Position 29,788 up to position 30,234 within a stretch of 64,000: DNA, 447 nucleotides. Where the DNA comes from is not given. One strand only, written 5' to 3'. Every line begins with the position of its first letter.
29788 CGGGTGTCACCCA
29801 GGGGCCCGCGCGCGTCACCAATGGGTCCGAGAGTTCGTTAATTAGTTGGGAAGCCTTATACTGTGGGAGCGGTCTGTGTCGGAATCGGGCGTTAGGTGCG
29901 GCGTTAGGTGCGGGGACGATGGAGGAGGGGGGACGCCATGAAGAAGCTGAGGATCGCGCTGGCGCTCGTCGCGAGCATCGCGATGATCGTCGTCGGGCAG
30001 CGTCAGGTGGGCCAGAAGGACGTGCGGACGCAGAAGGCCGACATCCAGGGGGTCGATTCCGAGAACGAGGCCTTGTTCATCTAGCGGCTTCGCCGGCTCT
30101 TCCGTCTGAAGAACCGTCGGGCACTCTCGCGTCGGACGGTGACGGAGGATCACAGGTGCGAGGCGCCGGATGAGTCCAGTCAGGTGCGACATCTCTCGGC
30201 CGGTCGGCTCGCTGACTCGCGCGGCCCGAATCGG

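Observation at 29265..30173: ORF-track reading frame conflates a real 5' coding part with a non-coding tail that hides a strongly initiated 48-codon ORF in an AT-rich island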

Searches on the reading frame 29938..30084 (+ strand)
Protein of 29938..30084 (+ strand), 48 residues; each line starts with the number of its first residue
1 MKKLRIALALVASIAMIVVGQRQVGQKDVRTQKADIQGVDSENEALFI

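Call 5: search_protein_families(library=pfam, proteins=[window:29938-30084:+], max_evalue=0.1)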
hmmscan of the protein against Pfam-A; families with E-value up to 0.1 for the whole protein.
window:29938-30084:+ (48 aa): 3 families
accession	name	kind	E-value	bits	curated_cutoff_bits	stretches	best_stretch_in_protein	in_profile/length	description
PF21844.1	DUF6903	-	0.0032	17.9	24.2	1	7-27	10-30/54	Family of unknown function (DUF6903)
PF14155.11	DUF4307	-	0.026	14.9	27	1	6-42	10-46/111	Domain of unknown function (DUF4307)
PF06388.16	DUF1075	-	0.076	13.2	25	1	6-29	112-135/158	Protein of unknown function (DUF1075)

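Call 6: search_protein_families(library=ncbifam, proteins=[window:29938-30084:+], max_evalue=0.1)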
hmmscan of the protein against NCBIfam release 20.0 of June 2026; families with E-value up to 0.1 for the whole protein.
window:29938-30084:+ (48 aa): 1 family
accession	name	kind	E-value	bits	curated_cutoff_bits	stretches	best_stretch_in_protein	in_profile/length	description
TIGR00489.1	aEF-1_beta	equivalog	0.054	13.6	61.2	1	6-41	44-79/88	elongation factor 1-beta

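Call 15: find_homologous_proteins(query=window:29938-30081:+, max_evalue=10)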
Query seq(48 aa) (48 aa): 14 proteins with E <= 10 among 15 candidates.
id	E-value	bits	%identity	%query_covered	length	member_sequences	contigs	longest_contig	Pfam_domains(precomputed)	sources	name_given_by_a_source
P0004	6.8e-20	85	98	100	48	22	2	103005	-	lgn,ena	-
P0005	1.8e-19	84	94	100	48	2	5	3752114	-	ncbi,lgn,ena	ncbi:hypothetical protein [Candidatus Palauibacter sp.]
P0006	1.9e-19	84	94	100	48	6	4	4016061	-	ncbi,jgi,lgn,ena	-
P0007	2.5e-19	84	94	100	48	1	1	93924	-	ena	-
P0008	2.6e-19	84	94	100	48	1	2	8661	-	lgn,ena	-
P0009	2.6e-19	84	98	100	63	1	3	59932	-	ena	-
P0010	2.6e-19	84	94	100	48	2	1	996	-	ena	-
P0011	2.7e-18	81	92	100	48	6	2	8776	-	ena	-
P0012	5.2e-18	80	92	100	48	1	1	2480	-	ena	-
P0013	2.1e-17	78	90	100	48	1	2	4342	-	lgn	-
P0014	1.0e-16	76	90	100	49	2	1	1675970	-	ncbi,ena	ncbi:hypothetical protein [Candidatus Palauibacter sp.]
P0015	2.5e-16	75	85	100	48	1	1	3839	-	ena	-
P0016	1.1e-15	73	83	100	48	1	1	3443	-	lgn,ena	-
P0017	5.9e-12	61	73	100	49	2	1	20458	-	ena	-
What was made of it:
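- Checked: The ORF is conserved with E-values of 1e-16 to 1e-20 against 5.8 billion proteins (call 15).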

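Call 19: find_related_loci(query=A1, collection=genome_contigs, flank=3000)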
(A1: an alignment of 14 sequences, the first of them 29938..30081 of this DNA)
Query A1 (48 aa) in genome_contigs; peptide patterns used: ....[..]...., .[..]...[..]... (x = any residue, [..] = any of these).
103 stretches matched a pattern; 16 encode a relative of the query (tblastn E <= 1e-3); 16 distinct loci.
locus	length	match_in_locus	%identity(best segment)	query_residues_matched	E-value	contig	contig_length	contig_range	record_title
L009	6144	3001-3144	100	1-48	3e-27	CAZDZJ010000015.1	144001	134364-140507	MAG TPA_asm: uncultured Gemmatimonadota bacterium isolate SRP338948_co1_138 genome assembly, contig: k141_318037, whole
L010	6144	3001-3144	98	1-48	5e-27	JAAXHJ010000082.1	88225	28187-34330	MAG: Candidatus Palauibacter poriticola isolate Plut_88886 unfiltered_Plut_88886_genomic_contig_407204, whole genome sho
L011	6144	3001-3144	98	1-48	7e-27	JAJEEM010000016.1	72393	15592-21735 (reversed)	MAG: Gemmatimonadetes bacterium isolate p16x34bins.34 k141_297513, whole genome shotgun sequence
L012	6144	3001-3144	98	1-48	8e-27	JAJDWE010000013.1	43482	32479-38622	MAG: Gemmatimonadetes bacterium isolate jk18x22bins.97 k141_280561, whole genome shotgun sequence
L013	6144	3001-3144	96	1-48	2e-26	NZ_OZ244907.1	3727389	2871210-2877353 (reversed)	MAG: Candidatus Palauibacter sp. isolate c5de0401-b7dc-4d82-98b5-efbda7d568cc chromosome 1, complete sequence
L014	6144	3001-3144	96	1-48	2e-26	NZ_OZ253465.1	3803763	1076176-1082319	MAG: Candidatus Palauibacter sp. isolate 5c81fbdf-9277-4adf-92a3-ac9ea19f79ba chromosome 1, complete sequence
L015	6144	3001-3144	96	1-48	2e-26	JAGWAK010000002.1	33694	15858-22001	MAG: Acidimicrobiia bacterium isolate 277c_5 scaffold_1368, whole genome shotgun sequence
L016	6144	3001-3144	96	1-48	2e-26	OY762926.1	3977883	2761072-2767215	MAG: Gemmatimonadota bacterium isolate 6e3ee631-f785-49ea-85f7-2f24cfa146af genome assembly, chromosome: 1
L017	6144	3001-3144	96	1-48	4e-26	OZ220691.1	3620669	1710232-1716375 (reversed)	MAG: Gemmatimonadota bacterium isolate 1766b9ea-3269-4cc1-97f5-695b05480569 genome assembly, chromosome: 1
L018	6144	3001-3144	94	1-48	4e-26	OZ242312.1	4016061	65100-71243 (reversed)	MAG: Gemmatimonadota bacterium isolate 199b9089-fb52-4512-a5e9-bc908b5c825e genome assembly, chromosome: 1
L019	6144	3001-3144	96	1-48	7e-26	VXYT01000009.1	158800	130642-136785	MAG: Candidatus Palauibacter ramosifaciens isolate SB0670_bin_18 NODE_66_length_158800_cov_25.769460, whole genome shotg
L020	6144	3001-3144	96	1-48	8e-26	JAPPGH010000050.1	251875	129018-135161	MAG: Candidatus Palauibacter rhopaloidicola isolate RHO1_bin_50 NODE_59_length_251875_cov_433.927242, whole genome shotg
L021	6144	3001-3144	96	1-48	1e-25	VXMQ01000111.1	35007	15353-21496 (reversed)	MAG: Candidatus Palauibacter denitrificans isolate SB0661_bin_40 NODE_1218_length_35007_cov_64.012131, whole genome shot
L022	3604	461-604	96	1-48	1e-25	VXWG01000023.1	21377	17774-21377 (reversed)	MAG: Candidatus Palauibacter irciniicola isolate SB0668_bin_12 NODE_1154_length_21377_cov_23.771222, whole genome shotgu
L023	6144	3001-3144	94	1-48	1e-25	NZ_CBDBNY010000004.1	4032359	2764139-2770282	MAG: Candidatus Palauibacter sp. isolate 9c20def5-05d6-4f68-ae38-90b01f08d4a3 contig_3, whole genome shotgun sequence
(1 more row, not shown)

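Call 32: search_protein_representatives(alignment_id=A1)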
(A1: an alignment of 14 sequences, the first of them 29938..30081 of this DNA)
Query: 14 sequences, 48 profile positions. Proteins with E-value up to 0.001 (for the whole library): 13; up to 1e-10: 3; up to 1e-30: 0. The best 13 are listed.
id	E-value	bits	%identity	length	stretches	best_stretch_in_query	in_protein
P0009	1.5e-29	118.0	-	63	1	1-48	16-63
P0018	1.6e-25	105.2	-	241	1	1-48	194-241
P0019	7.6e-22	93.4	-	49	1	1-48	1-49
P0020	7.3e-10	55.0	-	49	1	1-48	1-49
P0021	8.9e-10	54.7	-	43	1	4-48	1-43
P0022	2.5e-09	53.3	-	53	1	2-48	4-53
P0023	5.8e-09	52.1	-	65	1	1-48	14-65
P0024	8.3e-09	51.6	-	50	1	1-46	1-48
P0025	2.8e-07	46.7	-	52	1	1-48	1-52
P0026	4.6e-07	46.0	-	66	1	1-48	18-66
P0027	5.0e-05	39.5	-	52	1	3-45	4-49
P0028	6.0e-05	39.3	-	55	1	1-42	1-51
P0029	1.6e-04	37.9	-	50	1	1-48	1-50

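Call 34: find_encoding_contigs(protein=P0022, flank=4000, max_places=3)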
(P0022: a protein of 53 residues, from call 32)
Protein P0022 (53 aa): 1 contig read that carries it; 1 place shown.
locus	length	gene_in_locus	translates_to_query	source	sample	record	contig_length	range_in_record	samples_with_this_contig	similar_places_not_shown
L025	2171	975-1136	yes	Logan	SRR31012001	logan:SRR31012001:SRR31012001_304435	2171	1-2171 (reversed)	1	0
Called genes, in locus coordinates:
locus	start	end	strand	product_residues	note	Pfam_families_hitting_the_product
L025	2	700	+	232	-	?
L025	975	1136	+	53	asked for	-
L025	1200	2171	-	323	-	?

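Call 35: find_encoding_contigs(protein=P0025, flank=4000, max_places=3)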
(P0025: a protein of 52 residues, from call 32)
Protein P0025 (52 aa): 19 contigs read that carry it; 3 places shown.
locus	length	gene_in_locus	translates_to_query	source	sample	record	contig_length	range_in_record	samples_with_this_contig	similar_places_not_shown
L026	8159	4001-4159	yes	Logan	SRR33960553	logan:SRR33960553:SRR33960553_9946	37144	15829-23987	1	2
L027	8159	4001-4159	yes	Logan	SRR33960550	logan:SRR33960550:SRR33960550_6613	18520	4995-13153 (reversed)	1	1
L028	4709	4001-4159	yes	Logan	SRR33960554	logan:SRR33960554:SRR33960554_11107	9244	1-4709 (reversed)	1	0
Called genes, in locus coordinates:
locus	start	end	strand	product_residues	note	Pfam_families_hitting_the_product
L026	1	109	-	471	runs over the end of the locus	PF19295:SufBD_N, PF01458:SUFBD_core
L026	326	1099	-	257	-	PF00005:ABC_tran, PF02463:SMC_N (faint)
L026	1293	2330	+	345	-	PF08240:ADH_N, PF00107:ADH_zinc_N, PF13602:ADH_zinc_N_2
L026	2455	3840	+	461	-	PF00209:SNF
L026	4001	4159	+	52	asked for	-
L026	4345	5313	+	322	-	PF11376:DUF3179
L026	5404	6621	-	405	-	-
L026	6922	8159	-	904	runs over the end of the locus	PF19313:DUF5916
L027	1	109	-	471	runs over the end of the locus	PF19295:SufBD_N, PF01458:SUFBD_core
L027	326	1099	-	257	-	PF00005:ABC_tran, PF02463:SMC_N (faint)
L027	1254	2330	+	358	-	PF08240:ADH_N, PF00107:ADH_zinc_N, PF13602:ADH_zinc_N_2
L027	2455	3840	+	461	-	PF00209:SNF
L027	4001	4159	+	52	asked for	-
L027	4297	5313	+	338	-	PF11376:DUF3179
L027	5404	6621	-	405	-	-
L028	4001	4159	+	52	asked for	-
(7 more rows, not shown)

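Call 36: find_encoding_contigs(protein=P0020, flank=4000, max_places=2)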
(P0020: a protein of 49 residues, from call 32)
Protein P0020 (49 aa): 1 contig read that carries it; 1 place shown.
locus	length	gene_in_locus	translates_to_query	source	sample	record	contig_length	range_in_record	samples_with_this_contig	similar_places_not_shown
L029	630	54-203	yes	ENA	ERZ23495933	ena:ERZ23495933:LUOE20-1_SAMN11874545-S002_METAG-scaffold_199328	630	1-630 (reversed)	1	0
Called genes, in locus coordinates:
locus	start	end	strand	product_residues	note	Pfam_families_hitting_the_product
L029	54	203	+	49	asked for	-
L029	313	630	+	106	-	?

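Call 37: find_encoding_contigs(protein=P0027, flank=4000, max_places=2)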
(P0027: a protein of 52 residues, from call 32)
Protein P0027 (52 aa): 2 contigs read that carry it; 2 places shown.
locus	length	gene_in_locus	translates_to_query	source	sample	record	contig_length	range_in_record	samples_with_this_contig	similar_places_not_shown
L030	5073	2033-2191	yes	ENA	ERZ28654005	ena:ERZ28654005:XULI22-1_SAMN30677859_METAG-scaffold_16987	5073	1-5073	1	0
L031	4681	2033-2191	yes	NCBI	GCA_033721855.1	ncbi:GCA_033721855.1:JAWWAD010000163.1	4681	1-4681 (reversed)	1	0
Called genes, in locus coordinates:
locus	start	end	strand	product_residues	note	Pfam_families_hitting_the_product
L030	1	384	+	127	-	?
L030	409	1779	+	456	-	PF00209:SNF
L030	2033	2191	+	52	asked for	-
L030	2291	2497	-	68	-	PF09360:zf-CDGSH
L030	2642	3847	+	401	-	PF11376:DUF3179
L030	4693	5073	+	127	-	?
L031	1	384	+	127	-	?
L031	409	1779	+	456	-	PF00209:SNF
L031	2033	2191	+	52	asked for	-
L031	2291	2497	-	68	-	PF09360:zf-CDGSH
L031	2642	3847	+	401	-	PF11376:DUF3179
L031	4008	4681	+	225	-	?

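Call 38: find_encoding_contigs(protein=P0029, flank=4000, max_places=2)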
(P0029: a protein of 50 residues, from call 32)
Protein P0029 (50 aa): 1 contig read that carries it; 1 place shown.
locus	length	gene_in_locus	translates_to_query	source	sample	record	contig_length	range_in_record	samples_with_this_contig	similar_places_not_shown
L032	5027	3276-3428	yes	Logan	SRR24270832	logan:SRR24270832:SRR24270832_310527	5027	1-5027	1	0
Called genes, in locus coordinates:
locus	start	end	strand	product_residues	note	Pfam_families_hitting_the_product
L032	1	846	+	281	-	?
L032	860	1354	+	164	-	-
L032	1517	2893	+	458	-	PF00209:SNF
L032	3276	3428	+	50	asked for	-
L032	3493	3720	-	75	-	PF09360:zf-CDGSH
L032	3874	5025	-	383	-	?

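Call 56: search_protein_families(library=pfam, proteins=[L025:2-700:+, L025:1200-2171:-, L032:3874-5025:-, L029:313-630:+, L032:860-1354:+, L030:4693-5073:+, L026:5404-6621:-], max_evalue=0.01)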
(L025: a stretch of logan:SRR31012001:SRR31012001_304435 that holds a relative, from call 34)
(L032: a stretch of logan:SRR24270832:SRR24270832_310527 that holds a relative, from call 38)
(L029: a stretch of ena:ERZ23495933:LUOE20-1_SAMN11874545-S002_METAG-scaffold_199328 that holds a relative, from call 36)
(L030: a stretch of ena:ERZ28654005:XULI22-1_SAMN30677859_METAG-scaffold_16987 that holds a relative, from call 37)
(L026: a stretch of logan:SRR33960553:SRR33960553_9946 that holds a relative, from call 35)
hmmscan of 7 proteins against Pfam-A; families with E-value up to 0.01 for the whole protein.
L025:2-700:+ (232 aa): 1 family
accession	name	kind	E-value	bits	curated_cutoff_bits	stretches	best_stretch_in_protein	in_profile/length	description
PF00209.24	SNF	-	1.6e-19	70.4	27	1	1-229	260-482/524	Sodium:neurotransmitter symporter family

L025:1200-2171:- (323 aa): 2 families
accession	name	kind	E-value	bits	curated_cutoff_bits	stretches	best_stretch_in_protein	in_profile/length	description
PF01546.33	Peptidase_M20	-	2e-25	90.4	24.6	1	2-311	3-197/206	Peptidase family M20/M25/M40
PF07687.19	M20_dimer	-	6.8e-12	45.7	21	1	105-223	1-105/107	Peptidase dimerisation domain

L032:3874-5025:- (383 aa): 2 families
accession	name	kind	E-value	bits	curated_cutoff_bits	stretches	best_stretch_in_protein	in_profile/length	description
PF01546.33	Peptidase_M20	-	1.4e-22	81.1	24.6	1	58-369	1-197/206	Peptidase family M20/M25/M40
PF07687.19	M20_dimer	-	8.1e-14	51.9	21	1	163-281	1-105/107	Peptidase dimerisation domain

L029:313-630:+ (106 aa): 1 family
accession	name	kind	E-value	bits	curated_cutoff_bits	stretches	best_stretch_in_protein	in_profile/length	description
PF11376.13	DUF3179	-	0.0016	18.4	27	1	60-106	2-47/292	Protein of unknown function (DUF3179)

L032:860-1354:+ (164 aa): 0 families

L030:4693-5073:+ (127 aa): 0 families

L026:5404-6621:- (405 aa): 0 families

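Call 67: predict_structure(alignment_id=A1)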
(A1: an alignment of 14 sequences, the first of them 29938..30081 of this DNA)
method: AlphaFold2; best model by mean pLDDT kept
length: 48 residues; sequences in the alignment: 14
mean_pLDDT: 67.7   pTM: 0.30
mean pLDDT of the five models: 67.7, 67.5, 66.3, 64.6, 62.6
residues with pLDDT >= 90: 0; 70-90: 18; 50-70: 30; < 50: 0
segments of 3 or more residues with pLDDT < 50: none
pLDDT, mean of each block of 10 residues (from residue 1): 80 81 58 59 59
secondary structure, 60 per line:
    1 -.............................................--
elements in order: H2-46
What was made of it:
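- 29938..30084 (+): Gene for a 48-residue protein, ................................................. It has an N-terminal hydrophobic helix followed by a polar 28-residue tail ending in a conserved LFI/WFI. The AlphaFold2 model is a single helix (call 67).
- On Single-pass membrane protein: Residues 6-20 (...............) follow MKKLR, and AlphaFold2 gives a helix with pLDDT about 80 there (call 67).
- Tried and rejected: It is uninformative about function (call 67).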

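Call 72: find_encoding_contigs(protein=window:29938-30081:+, flank=3000, max_places=6)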
Protein seq(48 aa) (48 aa): 15 contigs read that carry it; 6 places shown.
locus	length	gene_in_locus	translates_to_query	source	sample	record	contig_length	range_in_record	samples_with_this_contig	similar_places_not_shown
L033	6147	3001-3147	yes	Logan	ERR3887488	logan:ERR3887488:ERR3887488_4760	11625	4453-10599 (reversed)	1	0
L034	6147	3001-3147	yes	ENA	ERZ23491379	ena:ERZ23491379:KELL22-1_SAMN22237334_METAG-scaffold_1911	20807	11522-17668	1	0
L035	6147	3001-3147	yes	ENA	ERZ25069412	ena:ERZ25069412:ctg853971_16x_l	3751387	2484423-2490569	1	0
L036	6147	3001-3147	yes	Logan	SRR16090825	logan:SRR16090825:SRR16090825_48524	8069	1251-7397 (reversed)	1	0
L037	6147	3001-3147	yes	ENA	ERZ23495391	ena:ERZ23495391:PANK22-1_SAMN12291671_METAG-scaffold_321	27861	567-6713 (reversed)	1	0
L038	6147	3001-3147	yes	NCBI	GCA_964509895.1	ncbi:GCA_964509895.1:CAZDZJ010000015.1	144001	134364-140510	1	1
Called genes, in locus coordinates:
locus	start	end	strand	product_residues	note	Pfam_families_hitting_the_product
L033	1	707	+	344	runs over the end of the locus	PF08240:ADH_N, PF00107:ADH_zinc_N, PF13602:ADH_zinc_N_2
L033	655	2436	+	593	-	PF01266:DAO, PF12831:FAD_oxidored (faint), PF13450:NAD_binding_8 (weak), PF16901:DAO_C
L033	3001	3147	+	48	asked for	-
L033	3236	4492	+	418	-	PF11376:DUF3179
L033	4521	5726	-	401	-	-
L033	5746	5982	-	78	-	-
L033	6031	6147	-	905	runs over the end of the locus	PF06452:CBM9_1 (weak), PF19313:DUF5916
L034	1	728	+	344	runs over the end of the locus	PF08240:ADH_N, PF00107:ADH_zinc_N, PF13602:ADH_zinc_N_2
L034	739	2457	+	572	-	PF00890:FAD_binding_2 (faint), PF01266:DAO, PF12831:FAD_oxidored (weak), PF13450:NAD_binding_8 (weak), PF16901:DAO_C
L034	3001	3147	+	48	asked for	-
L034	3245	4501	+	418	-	PF11376:DUF3179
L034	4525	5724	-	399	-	-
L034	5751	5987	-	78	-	-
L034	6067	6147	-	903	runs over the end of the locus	PF06452:CBM9_1 (weak), PF19313:DUF5916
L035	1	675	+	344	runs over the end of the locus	PF08240:ADH_N, PF00107:ADH_zinc_N, PF13602:ADH_zinc_N_2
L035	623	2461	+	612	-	PF00890:FAD_binding_2 (faint), PF01266:DAO, PF07992:Pyr_redox_2 (faint), PF12831:FAD_oxidored (weak), PF13450:NAD_binding_8 (weak), PF16901:DAO_C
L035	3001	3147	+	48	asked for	-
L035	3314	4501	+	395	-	PF11376:DUF3179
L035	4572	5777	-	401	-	-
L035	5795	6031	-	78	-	-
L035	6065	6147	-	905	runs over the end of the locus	PF06452:CBM9_1, PF19313:DUF5916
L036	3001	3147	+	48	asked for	-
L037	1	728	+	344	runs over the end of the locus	PF08240:ADH_N, PF00107:ADH_zinc_N, PF13602:ADH_zinc_N_2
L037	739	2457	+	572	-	PF07992:Pyr_redox_2 (faint), PF00890:FAD_binding_2 (faint), PF01266:DAO, PF12831:FAD_oxidored (weak), PF13450:NAD_binding_8 (weak), PF16901:DAO_C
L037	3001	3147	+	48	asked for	-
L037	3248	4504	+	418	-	PF11376:DUF3179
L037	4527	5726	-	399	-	-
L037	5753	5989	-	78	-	-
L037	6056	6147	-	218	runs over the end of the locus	?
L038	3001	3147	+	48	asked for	-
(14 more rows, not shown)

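Call 77: find_related_loci(query=A7, collection=metagenome_contigs, flank=3000)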
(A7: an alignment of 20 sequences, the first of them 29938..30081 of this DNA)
Query A7 (48 aa) in metagenome_contigs; peptide patterns used: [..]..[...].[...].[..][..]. (x = any residue, [..] = any of these).
600 stretches matched a pattern (row limit reached: there are more); 3 encode a relative of the query (tblastn E <= 1e-3); 3 distinct loci.
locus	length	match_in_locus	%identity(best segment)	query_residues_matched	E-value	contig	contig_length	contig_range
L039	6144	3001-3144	98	1-48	2e-27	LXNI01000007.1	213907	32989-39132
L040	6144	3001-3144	96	1-48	4e-27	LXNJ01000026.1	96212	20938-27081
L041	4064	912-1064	57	1-48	1e-7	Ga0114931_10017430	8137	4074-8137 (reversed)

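Call 80: search_solved_structures(query=A7, max_evalue=10)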
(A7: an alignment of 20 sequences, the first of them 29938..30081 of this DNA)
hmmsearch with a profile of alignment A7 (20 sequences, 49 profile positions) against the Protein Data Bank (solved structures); distinct sequences matched with E-value up to 10: 5.
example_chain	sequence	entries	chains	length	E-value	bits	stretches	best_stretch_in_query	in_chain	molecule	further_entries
8pjx_A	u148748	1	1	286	0.011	19.2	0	34-47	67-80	SAKe6FR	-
8eqm_X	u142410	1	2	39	0.031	17.7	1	6-24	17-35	Photosystem II reaction center X protein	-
7on6_A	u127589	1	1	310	0.041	17.3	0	29-47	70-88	SAKe6AE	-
7e5n_A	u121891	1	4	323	0.1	16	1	6-28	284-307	Tumor-associated calcium signal transducer 2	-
8i34_B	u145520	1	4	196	4.8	10.7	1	4-21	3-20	beta subunit of EPD-BCP1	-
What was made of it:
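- Tried and rejected: A PDB profile search with the family alignment found nothing meaningful (call 80).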

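Call 81: search_protein_families(library=pfam, alignment_id=A7, max_evalue=1)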
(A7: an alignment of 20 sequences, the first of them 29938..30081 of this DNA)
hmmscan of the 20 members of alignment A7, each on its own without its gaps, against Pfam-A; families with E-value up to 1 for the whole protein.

A. member 1, window:29938-30081:+ (48 aa): 3 families
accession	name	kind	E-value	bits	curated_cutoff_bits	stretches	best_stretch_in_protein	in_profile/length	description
PF21844.1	DUF6903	-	0.0032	17.9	24.2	1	7-27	10-30/54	Family of unknown function (DUF6903)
PF14155.11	DUF4307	-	0.026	14.9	27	1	6-42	10-46/111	Domain of unknown function (DUF4307)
PF06388.16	DUF1075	-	0.076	13.2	25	1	6-29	112-135/158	Protein of unknown function (DUF1075)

B. families by the number of members that match (of 20 scanned): 11 families
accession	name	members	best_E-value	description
PF21844.1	DUF6903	10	0.0011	Family of unknown function (DUF6903)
PF14155.11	DUF4307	7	0.0043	Domain of unknown function (DUF4307)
PF06388.16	DUF1075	7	0.038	Protein of unknown function (DUF1075)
PF13663.11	DUF4148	2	0.011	Domain of unknown function (DUF4148)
PF10099.14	RskA_C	2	0.055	Anti-sigma-K factor rskA, C-terminal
PF15330.11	SIT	2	0.11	SHP2-interacting transmembrane adaptor protein, SIT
PF05844.17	YopD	1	0.013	YopD protein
PF07790.16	Pilin_N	1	0.024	Archaeal Type IV pilin, N-terminal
PF11714.13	Inhibitor_I53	1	0.077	Thrombin inhibitor Madanin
PF20101.4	DUF6491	1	0.11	Family of unknown function (DUF6491)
PF25184.1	YxzE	1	0.15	YxzE-like putative bacteriocin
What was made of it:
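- Closest known: Small single-pass inner-membrane proteins encoded by short ORFs. Different: It has no sequence relationship to any of them (calls 5, 6, 80, 81).
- There is no match to any Pfam or NCBIfam model at E <= 0.1-1 (calls 5, 6, 81).
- Tried and rejected: The only hits were sub-threshold matches to hydrophobic helices (DUF6903 and others; calls 5, 6, 81).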
